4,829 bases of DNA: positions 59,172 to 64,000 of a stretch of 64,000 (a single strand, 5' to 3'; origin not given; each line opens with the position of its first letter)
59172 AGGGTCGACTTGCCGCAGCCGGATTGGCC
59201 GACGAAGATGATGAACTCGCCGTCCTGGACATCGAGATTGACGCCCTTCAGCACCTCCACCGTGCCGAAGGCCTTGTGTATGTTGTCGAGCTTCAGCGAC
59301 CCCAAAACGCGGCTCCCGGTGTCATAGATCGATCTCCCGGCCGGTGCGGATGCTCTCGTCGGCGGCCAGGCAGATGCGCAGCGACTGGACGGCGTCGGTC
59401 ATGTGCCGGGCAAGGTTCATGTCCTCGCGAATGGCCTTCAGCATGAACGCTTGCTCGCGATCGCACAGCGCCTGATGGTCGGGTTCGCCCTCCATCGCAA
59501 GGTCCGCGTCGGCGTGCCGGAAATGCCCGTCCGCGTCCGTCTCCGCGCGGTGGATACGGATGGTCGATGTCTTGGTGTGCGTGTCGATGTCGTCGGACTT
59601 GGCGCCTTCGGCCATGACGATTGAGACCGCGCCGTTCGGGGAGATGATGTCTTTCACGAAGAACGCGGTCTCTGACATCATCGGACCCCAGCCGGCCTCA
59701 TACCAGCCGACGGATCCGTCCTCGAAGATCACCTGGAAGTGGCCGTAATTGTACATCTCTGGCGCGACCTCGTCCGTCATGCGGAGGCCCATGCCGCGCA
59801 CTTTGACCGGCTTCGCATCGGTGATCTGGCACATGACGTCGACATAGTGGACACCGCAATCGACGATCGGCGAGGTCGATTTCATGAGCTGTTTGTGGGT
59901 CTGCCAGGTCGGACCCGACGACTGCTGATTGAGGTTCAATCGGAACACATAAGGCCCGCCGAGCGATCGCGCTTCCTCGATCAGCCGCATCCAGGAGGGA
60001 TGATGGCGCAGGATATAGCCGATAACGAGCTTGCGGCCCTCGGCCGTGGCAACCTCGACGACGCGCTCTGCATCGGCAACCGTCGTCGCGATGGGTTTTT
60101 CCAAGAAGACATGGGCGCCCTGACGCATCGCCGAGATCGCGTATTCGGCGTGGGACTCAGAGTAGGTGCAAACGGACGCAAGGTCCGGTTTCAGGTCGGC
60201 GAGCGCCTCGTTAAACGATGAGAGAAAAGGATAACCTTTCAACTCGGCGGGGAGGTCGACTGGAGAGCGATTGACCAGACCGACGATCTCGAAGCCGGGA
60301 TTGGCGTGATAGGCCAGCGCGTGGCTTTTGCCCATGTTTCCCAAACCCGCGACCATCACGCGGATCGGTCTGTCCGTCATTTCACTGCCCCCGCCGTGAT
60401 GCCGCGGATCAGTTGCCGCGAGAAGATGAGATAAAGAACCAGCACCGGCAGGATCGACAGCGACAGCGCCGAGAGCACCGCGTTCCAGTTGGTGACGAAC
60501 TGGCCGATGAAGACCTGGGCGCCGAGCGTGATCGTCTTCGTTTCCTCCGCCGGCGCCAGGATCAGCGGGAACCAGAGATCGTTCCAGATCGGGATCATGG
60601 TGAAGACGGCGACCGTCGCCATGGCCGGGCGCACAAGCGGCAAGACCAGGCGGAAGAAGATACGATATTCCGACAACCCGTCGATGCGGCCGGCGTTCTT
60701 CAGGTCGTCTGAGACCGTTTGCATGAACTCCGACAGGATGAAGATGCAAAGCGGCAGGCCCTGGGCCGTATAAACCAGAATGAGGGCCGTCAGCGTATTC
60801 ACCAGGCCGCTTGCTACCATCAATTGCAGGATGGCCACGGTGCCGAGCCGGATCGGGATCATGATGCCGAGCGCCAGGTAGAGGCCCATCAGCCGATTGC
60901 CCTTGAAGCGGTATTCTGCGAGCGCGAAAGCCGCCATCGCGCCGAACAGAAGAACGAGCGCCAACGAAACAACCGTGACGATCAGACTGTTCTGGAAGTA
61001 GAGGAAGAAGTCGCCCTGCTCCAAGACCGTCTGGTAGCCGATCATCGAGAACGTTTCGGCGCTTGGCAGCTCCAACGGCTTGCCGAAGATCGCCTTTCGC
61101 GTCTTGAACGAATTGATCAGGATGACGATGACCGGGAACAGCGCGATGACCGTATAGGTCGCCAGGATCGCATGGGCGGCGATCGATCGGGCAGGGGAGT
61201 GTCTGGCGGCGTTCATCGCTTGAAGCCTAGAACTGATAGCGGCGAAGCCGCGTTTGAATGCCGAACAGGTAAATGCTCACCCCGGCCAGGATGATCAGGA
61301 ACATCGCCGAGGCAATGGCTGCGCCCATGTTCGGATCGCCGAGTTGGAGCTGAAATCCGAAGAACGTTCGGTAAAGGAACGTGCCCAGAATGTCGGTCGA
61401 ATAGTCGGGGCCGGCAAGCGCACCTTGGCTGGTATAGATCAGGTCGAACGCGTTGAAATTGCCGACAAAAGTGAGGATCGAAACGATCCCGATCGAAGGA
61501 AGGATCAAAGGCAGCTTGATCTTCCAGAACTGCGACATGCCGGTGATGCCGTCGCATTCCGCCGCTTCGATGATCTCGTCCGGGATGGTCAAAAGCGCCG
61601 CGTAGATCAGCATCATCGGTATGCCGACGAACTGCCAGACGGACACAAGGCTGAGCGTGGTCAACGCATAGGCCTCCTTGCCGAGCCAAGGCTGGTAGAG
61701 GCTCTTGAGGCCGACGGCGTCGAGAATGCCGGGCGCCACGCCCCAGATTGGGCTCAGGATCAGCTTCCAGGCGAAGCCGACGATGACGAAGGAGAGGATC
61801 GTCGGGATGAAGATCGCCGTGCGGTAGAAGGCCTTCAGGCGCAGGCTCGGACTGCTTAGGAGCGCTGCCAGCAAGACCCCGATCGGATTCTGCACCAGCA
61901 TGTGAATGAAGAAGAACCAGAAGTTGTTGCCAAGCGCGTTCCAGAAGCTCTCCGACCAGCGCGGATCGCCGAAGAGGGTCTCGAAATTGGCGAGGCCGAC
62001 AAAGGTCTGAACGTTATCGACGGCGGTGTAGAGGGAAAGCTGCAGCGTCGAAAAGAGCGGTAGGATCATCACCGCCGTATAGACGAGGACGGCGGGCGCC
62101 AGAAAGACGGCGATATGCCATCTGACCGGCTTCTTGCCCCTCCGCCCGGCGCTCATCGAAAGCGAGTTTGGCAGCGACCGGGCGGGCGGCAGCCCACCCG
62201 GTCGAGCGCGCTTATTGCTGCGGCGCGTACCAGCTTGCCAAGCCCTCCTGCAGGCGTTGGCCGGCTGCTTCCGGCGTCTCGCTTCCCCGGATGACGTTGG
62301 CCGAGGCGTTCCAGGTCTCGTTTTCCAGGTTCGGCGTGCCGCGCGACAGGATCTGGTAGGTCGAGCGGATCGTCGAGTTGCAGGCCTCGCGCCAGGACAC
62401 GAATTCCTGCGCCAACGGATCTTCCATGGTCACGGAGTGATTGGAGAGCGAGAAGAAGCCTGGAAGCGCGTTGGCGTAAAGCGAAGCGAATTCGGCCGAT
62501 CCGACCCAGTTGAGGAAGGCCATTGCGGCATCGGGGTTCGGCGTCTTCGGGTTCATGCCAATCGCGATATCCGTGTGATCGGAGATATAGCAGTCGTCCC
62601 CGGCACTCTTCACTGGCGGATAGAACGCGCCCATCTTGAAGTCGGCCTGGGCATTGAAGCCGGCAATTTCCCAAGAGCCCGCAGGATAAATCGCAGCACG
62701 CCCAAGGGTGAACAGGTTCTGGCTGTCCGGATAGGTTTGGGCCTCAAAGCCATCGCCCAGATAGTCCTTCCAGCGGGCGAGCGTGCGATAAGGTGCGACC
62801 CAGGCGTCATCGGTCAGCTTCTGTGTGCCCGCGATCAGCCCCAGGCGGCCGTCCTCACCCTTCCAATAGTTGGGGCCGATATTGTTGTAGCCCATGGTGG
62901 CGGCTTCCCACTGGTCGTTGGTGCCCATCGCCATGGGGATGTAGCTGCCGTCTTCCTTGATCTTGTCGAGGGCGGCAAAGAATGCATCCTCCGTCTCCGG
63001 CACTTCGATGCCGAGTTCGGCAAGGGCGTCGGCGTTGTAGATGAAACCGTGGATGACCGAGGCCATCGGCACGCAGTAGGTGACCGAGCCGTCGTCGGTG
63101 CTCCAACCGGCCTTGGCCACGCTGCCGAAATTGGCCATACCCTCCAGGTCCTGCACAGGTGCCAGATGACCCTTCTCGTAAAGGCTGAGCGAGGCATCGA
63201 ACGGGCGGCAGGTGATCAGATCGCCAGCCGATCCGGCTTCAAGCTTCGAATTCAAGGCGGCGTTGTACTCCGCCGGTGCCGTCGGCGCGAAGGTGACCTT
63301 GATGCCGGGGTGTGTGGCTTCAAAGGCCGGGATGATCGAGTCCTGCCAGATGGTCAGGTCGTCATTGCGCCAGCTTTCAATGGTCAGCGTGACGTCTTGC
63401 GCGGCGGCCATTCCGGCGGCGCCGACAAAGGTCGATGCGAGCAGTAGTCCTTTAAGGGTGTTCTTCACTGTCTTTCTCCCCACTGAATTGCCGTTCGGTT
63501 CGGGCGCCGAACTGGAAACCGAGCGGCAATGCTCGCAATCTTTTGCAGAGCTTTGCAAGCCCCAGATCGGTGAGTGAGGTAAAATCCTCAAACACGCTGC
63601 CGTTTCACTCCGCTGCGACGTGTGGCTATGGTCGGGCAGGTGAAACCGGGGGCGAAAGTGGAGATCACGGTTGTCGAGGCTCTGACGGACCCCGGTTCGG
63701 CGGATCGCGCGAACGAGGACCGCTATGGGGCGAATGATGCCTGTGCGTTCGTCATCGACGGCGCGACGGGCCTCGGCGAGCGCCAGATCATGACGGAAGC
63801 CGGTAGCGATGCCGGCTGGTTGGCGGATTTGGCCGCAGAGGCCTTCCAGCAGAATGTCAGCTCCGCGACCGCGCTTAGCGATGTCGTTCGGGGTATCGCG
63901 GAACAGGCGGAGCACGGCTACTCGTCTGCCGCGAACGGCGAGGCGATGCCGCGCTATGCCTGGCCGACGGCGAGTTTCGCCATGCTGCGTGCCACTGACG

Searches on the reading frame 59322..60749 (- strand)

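Call 67: search_protein_families(library=pfam, proteins=[window:59322-60749:-], max_evalue=0.00001)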
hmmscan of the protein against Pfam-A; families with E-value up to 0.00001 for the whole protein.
window:59322-60749:- (475 aa): 2 families
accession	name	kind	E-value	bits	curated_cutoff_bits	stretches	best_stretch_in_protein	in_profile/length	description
PF01408.29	GFO_IDH_MocA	-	2e-24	87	24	1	129-245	1-120/120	Oxidoreductase family, NAD-binding Rossmann fold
PF22725.1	GFO_IDH_MocA_C3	-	7e-09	36.2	27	1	260-354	10-104/124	GFO/IDH/MocA C-terminal domain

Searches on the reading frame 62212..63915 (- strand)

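Call 67: search_protein_families(library=pfam, proteins=[window:62212-63915:-], max_evalue=0.00001)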
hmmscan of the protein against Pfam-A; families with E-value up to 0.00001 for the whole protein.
window:62212-63915:- (567 aa): 2 families
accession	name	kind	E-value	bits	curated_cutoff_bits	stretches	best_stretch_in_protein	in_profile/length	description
PF01547.30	SBP_bac_1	-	2.5e-32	113.5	26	1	189-475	9-304/307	Bacterial extracellular solute-binding protein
PF13416.11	SBP_bac_8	-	5.7e-30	105.5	27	1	195-476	3-248/279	Bacterial extracellular solute-binding protein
